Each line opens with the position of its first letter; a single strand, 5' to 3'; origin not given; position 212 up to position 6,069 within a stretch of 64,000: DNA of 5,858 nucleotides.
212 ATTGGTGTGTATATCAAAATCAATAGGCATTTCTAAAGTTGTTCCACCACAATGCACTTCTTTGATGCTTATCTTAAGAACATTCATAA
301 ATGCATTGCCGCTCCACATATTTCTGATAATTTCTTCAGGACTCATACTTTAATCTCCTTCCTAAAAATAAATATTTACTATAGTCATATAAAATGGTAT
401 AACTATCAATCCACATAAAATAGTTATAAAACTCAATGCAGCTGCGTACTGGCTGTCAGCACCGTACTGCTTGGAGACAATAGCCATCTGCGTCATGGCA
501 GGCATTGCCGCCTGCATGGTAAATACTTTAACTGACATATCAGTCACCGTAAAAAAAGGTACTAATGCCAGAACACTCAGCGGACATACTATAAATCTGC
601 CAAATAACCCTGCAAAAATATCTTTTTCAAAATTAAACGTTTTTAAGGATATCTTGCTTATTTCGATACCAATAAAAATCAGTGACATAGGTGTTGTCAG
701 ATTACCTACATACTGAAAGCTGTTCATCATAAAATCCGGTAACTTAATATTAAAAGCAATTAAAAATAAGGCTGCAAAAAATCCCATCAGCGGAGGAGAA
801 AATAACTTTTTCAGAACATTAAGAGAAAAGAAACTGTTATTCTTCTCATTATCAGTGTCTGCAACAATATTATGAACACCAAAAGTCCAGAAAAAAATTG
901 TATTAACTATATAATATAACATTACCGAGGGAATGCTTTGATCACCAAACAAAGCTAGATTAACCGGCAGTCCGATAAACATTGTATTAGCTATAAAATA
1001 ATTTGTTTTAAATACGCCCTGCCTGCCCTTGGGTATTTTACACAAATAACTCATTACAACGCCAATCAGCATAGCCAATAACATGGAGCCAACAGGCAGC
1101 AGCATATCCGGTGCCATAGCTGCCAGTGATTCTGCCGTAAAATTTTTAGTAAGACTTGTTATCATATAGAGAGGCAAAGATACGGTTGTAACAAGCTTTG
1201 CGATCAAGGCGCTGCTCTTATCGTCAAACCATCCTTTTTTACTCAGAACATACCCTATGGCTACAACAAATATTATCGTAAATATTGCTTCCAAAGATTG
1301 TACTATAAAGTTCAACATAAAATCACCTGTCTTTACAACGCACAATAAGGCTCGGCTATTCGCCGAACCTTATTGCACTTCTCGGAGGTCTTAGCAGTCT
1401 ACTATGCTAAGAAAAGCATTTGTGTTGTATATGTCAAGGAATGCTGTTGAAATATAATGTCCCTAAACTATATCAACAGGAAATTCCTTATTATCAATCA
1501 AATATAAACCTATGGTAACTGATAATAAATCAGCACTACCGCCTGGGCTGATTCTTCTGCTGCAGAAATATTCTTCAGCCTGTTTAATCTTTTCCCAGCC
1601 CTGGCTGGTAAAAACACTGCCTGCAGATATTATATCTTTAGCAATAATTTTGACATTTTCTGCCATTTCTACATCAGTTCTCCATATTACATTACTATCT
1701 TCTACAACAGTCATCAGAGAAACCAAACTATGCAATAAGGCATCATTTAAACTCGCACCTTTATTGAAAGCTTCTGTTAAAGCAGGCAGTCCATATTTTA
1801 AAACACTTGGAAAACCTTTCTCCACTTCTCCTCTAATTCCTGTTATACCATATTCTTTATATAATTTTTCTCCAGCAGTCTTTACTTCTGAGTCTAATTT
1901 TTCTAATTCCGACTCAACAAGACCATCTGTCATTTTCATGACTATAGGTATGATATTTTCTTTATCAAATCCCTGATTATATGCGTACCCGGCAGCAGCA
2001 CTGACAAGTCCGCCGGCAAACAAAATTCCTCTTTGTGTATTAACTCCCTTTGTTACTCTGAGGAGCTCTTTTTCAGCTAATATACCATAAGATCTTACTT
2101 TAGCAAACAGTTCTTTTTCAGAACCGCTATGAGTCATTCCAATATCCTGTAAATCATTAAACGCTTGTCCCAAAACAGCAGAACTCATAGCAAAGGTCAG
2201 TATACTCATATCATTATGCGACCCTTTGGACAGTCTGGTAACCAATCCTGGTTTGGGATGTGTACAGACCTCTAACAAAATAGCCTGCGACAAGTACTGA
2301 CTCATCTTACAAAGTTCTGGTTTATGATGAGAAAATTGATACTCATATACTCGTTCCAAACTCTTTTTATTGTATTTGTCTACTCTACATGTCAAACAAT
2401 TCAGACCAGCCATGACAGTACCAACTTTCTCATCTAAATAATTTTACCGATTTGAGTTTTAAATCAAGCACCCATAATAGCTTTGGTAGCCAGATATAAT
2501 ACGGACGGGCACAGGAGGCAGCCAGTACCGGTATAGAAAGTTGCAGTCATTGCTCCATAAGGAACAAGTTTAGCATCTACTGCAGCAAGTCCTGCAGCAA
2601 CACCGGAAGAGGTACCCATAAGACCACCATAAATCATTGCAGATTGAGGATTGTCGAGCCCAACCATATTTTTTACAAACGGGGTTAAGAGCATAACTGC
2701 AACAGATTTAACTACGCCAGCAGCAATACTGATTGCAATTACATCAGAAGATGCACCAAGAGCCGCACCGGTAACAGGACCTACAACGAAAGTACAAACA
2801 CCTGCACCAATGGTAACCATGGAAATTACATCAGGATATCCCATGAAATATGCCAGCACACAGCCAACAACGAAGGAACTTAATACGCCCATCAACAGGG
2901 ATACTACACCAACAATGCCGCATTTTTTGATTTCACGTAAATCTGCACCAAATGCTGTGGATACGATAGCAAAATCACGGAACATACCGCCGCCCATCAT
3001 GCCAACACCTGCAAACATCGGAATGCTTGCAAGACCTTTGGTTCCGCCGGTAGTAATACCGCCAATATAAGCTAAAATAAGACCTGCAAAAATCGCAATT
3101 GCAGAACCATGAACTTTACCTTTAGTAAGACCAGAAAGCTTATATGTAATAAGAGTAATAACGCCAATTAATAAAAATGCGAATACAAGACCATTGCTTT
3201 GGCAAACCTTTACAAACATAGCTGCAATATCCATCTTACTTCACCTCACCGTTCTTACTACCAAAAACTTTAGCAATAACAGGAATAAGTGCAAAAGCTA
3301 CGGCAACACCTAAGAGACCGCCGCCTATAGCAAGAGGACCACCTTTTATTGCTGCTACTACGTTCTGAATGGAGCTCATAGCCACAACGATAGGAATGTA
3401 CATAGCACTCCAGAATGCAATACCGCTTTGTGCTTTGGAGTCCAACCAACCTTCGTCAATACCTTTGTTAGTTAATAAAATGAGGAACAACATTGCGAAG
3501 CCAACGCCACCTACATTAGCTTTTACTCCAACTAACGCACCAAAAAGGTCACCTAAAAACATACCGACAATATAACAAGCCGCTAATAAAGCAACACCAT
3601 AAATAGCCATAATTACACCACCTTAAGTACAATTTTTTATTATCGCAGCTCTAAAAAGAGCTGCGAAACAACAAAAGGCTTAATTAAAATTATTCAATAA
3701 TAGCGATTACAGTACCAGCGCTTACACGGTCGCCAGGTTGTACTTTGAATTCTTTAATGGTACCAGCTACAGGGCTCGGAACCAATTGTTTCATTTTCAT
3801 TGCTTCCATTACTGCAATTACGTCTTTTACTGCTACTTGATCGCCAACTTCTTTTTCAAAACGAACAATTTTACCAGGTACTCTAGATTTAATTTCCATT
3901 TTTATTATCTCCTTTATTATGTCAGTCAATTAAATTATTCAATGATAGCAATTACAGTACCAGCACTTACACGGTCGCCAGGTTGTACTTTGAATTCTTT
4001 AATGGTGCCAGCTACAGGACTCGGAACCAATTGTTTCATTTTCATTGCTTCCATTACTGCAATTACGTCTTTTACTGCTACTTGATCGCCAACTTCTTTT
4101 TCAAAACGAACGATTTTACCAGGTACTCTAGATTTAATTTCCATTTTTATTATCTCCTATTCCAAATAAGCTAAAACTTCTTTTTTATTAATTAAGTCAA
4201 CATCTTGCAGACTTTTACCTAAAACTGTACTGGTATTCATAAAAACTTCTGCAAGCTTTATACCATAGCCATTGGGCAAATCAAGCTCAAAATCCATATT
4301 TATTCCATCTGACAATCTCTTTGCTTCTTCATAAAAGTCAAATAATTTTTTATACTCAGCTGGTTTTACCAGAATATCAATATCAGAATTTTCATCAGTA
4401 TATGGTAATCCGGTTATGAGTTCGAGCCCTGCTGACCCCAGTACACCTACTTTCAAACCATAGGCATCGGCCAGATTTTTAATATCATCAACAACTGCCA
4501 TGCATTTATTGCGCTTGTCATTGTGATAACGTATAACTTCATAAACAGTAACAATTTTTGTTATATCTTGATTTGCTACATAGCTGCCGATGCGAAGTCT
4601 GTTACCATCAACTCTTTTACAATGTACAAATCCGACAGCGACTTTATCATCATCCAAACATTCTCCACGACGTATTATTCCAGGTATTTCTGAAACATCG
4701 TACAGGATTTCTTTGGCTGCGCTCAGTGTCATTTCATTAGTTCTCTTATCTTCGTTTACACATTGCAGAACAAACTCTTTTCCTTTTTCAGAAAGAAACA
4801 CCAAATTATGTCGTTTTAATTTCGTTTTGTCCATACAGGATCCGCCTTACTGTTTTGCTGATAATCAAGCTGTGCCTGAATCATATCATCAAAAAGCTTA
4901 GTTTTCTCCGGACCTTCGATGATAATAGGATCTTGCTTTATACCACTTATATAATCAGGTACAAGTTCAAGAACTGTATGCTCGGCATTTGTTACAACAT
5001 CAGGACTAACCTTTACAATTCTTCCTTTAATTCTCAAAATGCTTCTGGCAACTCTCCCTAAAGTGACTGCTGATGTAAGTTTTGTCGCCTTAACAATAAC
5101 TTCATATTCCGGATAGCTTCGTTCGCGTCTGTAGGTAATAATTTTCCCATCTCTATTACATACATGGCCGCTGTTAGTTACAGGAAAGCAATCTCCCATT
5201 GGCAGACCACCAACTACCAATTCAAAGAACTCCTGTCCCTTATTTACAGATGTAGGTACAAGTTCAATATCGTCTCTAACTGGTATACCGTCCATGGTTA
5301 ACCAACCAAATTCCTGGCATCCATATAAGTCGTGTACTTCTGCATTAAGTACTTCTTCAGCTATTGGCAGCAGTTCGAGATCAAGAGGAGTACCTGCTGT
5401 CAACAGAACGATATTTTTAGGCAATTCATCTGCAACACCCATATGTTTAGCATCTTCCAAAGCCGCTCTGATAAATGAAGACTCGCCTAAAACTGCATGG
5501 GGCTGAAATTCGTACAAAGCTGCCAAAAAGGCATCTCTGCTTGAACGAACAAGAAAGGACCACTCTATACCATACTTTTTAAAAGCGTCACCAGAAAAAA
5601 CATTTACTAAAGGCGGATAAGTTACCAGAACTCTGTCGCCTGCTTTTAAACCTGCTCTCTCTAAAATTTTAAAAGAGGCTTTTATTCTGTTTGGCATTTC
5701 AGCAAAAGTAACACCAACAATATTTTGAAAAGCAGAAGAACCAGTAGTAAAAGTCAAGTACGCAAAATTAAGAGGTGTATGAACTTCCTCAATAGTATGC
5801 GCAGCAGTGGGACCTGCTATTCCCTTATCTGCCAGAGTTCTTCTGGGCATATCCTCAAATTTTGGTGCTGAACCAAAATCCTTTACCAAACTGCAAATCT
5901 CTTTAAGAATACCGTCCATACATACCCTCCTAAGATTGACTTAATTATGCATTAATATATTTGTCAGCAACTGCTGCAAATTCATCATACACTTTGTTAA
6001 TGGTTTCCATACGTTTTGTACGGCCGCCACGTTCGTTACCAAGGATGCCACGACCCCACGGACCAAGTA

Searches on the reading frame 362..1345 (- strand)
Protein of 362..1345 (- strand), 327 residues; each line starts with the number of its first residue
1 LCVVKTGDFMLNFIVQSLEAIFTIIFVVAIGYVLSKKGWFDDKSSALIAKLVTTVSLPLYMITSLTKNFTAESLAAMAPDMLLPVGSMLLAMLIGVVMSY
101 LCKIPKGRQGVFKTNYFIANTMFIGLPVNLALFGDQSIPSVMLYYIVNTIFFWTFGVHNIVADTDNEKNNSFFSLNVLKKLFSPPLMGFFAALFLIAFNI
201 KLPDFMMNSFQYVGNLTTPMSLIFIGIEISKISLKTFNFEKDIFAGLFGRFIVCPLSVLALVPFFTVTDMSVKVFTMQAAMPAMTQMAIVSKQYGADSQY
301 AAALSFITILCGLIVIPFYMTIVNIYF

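Call 64: search_protein_families(library=pfam, proteins=[window:362-1345:-])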
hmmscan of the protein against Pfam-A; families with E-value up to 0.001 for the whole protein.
window:362-1345:- (327 aa): 1 family
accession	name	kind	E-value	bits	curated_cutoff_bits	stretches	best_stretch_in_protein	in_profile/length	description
PF03547.23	Mem_trans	-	2e-36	125.8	25.7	1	18-320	3-343/343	Membrane transport protein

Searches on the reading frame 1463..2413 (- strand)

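Call 64: search_protein_families(library=pfam, proteins=[window:1463-2413:-])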
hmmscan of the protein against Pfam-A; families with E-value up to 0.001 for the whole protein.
window:1463-2413:- (316 aa): 1 family
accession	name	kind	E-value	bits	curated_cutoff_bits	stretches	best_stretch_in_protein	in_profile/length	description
PF01874.21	CitG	-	1.8e-72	244.8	27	1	39-303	2-283/284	ATP:dephospho-CoA triphosphoribosyl transferase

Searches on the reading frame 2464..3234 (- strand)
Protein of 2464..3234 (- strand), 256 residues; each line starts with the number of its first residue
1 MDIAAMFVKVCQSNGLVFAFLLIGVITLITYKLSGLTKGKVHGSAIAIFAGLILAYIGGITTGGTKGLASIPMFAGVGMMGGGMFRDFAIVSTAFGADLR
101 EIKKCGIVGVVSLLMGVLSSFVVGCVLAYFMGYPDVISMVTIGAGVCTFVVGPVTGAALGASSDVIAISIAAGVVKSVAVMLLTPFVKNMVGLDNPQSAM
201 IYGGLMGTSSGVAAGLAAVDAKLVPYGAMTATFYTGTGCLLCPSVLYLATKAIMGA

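Call 64: search_protein_families(library=pfam, proteins=[window:2464-3234:-])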
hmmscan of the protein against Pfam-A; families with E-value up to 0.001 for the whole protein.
window:2464-3234:- (256 aa): 1 family
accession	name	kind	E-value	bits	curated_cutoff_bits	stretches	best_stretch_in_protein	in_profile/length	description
PF03818.18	MadM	-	5.3e-111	370.5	24.8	1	9-254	3-249/249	Malonate/sodium symporter MadM subunit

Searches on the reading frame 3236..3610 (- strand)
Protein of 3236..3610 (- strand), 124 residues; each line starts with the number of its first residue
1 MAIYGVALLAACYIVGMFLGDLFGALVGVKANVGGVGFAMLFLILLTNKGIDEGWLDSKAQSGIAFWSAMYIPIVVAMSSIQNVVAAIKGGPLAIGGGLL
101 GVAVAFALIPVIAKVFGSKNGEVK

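Call 64: search_protein_families(library=pfam, proteins=[window:3236-3610:-])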
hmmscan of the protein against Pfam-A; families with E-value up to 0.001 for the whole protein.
window:3236-3610:- (124 aa): 1 family
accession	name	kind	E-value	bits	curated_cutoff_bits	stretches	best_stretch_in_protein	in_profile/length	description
PF03817.18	MadL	-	3.6e-44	150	25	1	1-115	1-115/118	Malonate transporter MadL subunit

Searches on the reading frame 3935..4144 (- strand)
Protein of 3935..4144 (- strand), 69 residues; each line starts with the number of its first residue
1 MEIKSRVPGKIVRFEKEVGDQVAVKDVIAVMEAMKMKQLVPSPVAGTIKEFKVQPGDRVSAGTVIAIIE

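Call 64: search_protein_families(library=pfam, proteins=[window:3935-4144:-])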
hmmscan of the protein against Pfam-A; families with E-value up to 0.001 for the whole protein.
window:3935-4144:- (69 aa): 4 families
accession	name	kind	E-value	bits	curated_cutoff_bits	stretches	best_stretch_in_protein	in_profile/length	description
PF00364.28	Biotin_lipoyl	-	8.9e-17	61.1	22.1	1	3-68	3-73/73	Biotin-requiring enzyme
PF13533.13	Biotin_lipoyl_2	-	1.2e-07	31.8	29.8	1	42-69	5-32/32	Biotin-lipoyl like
PF13437.12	HlyD_3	-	2.4e-05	25.5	22.2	0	42-68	4-30/106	HlyD family secretion protein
PF01597.25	GCV_H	-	0.00051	20.4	22.2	1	9-51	31-74/122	Glycine cleavage H-protein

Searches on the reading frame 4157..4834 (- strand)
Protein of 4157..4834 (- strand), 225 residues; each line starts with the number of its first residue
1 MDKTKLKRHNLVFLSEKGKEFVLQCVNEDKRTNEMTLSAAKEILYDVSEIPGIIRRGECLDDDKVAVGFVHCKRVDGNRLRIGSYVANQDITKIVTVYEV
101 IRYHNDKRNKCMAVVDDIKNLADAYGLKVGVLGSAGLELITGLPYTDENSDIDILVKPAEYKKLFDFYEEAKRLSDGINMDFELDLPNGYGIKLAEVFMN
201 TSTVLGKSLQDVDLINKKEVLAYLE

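Call 64: search_protein_families(library=pfam, proteins=[window:4157-4834:-])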
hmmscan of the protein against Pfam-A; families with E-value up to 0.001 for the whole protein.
window:4157-4834:- (225 aa): 2 families
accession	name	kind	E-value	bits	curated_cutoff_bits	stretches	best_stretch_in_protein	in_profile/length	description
PF10620.15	MdcG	-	1.7e-21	76.8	26.5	1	109-217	11-120/121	Phosphoribosyl-dephospho-CoA transferase MdcG C-terminal domain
PF20866.3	MdcG_N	-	2.2e-05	24.9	24.4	1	8-96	2-76/77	Phosphoribosyl-dephospho-CoA transferase MdcG N-terminal domain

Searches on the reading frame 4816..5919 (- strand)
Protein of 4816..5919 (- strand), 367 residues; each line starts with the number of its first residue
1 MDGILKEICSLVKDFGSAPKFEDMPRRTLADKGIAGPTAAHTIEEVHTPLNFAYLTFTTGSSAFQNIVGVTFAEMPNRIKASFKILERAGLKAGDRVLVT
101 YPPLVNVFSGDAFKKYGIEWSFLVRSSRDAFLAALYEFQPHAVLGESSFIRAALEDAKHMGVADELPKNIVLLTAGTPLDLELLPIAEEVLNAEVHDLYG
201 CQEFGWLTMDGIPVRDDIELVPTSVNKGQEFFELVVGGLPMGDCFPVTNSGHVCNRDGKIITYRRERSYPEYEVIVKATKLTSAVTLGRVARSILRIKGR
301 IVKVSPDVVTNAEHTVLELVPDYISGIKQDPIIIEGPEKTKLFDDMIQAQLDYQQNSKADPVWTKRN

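Call 64: search_protein_families(library=pfam, proteins=[window:4816-5919:-])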
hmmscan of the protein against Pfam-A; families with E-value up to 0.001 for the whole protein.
window:4816-5919:- (367 aa): 1 family
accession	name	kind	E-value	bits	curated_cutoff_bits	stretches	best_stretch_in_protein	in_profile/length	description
PF00501.34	AMP-binding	-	0.00024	20.5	29.9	1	37-209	151-329/384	AMP-binding enzyme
